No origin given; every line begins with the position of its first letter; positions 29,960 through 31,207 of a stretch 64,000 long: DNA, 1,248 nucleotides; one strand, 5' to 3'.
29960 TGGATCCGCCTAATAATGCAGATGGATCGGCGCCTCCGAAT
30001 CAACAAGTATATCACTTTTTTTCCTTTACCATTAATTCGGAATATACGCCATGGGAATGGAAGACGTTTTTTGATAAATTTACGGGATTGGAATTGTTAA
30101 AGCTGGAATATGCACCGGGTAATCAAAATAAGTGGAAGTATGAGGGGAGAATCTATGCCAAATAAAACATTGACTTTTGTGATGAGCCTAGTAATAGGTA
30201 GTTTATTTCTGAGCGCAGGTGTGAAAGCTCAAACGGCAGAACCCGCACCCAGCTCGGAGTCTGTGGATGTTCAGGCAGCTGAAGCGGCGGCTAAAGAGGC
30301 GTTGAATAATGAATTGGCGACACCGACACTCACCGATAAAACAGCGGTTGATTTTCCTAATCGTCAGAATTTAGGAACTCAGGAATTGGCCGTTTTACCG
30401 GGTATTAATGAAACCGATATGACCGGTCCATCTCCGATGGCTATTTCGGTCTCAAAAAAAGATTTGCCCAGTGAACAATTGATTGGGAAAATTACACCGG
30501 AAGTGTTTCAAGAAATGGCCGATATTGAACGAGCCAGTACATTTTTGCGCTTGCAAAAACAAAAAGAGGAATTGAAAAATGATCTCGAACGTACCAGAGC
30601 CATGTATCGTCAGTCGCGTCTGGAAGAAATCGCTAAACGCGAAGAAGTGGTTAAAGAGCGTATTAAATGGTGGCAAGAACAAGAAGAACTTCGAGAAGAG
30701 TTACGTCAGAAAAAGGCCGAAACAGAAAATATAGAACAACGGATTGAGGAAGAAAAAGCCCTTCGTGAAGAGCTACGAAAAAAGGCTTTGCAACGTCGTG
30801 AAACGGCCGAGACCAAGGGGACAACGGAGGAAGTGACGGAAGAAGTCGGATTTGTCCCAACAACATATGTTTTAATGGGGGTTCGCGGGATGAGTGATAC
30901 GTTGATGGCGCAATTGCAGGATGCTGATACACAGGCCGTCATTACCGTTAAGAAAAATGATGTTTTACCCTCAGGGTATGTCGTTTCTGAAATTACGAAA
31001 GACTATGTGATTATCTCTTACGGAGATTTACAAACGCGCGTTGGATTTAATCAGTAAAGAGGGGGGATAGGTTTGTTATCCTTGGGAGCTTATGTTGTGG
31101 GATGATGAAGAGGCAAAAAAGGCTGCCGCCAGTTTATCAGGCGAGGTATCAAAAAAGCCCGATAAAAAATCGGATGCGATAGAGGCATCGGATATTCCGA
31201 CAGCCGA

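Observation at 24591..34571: Chromosomal type IVb-pilus-like / secretin-ATPase machine (PilL-N-O-P-Q-R-like order) without a prepilin or peptidase, next to an orphan VirB2/TrbC-type pilin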

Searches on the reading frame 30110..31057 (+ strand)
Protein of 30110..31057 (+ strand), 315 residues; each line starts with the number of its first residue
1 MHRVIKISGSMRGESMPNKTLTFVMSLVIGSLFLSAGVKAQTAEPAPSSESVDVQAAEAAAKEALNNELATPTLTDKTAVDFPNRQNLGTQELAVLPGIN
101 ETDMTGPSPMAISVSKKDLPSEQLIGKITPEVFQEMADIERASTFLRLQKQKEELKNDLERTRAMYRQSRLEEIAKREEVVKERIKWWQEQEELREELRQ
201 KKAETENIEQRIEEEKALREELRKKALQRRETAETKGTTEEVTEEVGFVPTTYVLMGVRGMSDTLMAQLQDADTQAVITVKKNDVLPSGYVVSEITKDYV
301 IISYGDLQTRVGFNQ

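Call 3: search_protein_families(library=pfam, proteins=[window:30110-31057:+], max_evalue=0.01)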
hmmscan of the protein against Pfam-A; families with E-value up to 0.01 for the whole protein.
window:30110-31057:+ (315 aa): 0 families

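Call 4: search_protein_families(library=ncbifam, proteins=[window:30110-31057:+], max_evalue=0.01)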
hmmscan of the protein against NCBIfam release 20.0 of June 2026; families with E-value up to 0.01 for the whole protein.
window:30110-31057:+ (315 aa): 2 families
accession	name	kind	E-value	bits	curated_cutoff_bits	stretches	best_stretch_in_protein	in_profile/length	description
NF050014.1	HpsJ_like_B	equivalog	5.7e-05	22.9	260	1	138-243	122-227/254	hormogonium polysaccharide biosynthesis protein HpsJ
NF002572.0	PRK02224.1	equivalog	0.0073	14.6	1087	1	129-246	454-574/888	DNA double-strand break repair ATPase Rad50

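Call 19: search_protein_families(library=pfam, proteins=[window:30155-31057:+], max_evalue=1)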
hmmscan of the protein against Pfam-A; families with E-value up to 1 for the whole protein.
window:30155-31057:+ (300 aa): 2 families
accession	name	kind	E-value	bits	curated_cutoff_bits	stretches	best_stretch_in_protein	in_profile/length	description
PF13086.12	AAA_11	-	0.32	11.2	27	1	136-246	102-208/257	AAA domain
PF02027.23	RolB_RolC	-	0.58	10.2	23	1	135-196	15-78/189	RolB/RolC glucosidase family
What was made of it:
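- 30155..31057 (+): PilP-position protein (signal/anchor, long coiled coil, C-terminal beta domain). No Pfam hit (calls 3, 19).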

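Call 54: search_solved_structures(query=A2, max_evalue=1, show_alignments=1)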
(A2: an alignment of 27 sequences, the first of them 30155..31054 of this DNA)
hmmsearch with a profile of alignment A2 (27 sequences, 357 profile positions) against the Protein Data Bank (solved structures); distinct sequences matched with E-value up to 1: 2.
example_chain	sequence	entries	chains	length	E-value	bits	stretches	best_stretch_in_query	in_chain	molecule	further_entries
9zs2_J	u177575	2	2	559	0.92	11.8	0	186-250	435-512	CRISPR system Cms protein Csm5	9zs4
3oss_C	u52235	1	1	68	0.95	11.8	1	305-336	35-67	TYPE 2 SECRETION SYSTEM, GSPC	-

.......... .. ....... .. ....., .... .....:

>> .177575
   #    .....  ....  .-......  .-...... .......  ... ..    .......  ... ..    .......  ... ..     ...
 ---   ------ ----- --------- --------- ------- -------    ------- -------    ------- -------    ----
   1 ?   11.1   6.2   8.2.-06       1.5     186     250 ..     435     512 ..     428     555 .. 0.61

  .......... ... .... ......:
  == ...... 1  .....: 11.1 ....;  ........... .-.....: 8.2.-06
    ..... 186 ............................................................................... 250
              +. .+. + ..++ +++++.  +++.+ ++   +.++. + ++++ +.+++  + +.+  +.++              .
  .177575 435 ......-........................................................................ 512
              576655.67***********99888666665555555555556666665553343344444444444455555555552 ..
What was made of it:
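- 30155..31057 (+): A non-significant GspC HR hit, E 0.95 (call 54).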
